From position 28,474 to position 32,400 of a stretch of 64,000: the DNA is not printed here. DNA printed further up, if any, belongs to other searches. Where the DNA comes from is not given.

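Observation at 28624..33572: Same STAND-TPR chassis with a class III adenylyl/guanylyl cyclase in place of GGDEF, convergent with a GAF-HD-GYP phosphodiesterase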

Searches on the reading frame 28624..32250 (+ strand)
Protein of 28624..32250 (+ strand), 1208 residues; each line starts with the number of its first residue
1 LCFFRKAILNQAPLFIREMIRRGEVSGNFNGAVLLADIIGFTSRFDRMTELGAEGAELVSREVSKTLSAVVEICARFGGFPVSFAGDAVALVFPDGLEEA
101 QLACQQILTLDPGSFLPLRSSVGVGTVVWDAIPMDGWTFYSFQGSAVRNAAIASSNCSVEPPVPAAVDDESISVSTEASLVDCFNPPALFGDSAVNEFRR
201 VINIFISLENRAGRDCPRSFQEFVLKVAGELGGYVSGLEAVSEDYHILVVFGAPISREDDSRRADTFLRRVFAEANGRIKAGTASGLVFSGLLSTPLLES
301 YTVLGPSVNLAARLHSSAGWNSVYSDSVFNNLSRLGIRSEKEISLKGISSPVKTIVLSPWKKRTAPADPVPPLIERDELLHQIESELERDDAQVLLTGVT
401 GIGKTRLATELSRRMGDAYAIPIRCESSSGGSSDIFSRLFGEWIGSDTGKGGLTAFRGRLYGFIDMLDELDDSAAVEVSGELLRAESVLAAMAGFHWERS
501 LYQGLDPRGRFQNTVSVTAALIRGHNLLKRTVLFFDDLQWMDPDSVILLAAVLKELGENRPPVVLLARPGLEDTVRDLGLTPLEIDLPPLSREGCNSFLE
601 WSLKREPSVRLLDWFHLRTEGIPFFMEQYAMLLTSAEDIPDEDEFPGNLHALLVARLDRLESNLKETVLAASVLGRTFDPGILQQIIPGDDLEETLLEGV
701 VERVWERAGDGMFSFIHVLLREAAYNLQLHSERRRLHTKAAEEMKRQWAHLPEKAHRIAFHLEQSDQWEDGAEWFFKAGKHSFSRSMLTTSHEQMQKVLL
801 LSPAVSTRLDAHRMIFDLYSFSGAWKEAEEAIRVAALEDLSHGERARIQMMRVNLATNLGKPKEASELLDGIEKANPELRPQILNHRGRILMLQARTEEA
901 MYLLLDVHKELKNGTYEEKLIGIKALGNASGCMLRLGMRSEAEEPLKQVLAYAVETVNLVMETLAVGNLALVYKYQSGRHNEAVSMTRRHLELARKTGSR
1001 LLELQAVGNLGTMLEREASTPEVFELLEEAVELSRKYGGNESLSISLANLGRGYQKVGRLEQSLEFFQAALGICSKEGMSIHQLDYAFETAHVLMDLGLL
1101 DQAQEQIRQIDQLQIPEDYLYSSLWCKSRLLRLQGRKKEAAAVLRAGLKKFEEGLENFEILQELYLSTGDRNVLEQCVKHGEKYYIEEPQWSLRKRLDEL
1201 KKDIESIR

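Call 6: search_protein_families(library=pfam, proteins=[window:28624-32250:+], max_evalue=0.01)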
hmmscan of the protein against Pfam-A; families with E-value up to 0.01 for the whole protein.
window:28624-32250:+ (1208 aa): 14 families
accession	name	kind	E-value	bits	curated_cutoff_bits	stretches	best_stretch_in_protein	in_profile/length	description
PF13191.12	AAA_16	-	2.6e-14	54.5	32.6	1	373-565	2-166/167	AAA ATPase domain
PF13424.12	TPR_12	-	5e-13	49.5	30.1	2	1009-1074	8-75/77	Tetratricopeptide repeat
PF13176.12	TPR_7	-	1e-07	31.9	27.9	0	1046-1076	1-31/36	Tetratricopeptide repeat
PF00515.34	TPR_1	-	9.1e-05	22.6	27.8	0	1046-1073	3-30/34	Tetratricopeptide repeat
PF13181.12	TPR_8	-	9.6e-05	22.7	25.7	0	1047-1074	4-31/34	Tetratricopeptide repeat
PF13432.12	TPR_16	-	0.00011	23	32.7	0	851-906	2-55/65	Tetratricopeptide repeat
PF13401.12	AAA_22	-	0.00016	22.4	27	1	394-572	8-127/130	AAA domain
PF13374.12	TPR_10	-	0.00037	20.8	27.5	0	1046-1074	4-32/42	Tetratricopeptide repeat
PF07719.23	TPR_2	-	0.0009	19.6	27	0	1047-1071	4-28/34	Tetratricopeptide repeat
PF25058.1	ARM_TT21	-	0.0023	18.4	27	0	789-878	40-126/155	Tetratricopeptide repeat protein 21 ARM repeat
PF07721.20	TPR_4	-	0.0025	18.7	27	0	1127-1146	7-26/26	Tetratricopeptide repeat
PF00158.32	Sigma54_activat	-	0.0033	17.6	20.2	1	380-449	12-80/168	Sigma-54 interaction domain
PF13428.12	TPR_14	-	0.0059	17.6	23.5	0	1128-1153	8-33/44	Tetratricopeptide repeat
PF10602.15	RPN7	-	0.0062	16.7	29.6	0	1025-1155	17-133/174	26S proteasome subunit RPN7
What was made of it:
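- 29740..30318 (+): STAND P-loop NTPase (AAA_16). Walker A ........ is at 29815..29838 and Walker B VLFFDD is at 30217..30234. Pfam AAA_16 E 2.6e-14, above the gathering score (call 6).
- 30871..32247 (+): C-terminal TPR superhelix, the presumed sensor or interaction domain. Pfam TPR_12, TPR_7, TPR_16 and others at aa 851-1155 (call 6).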
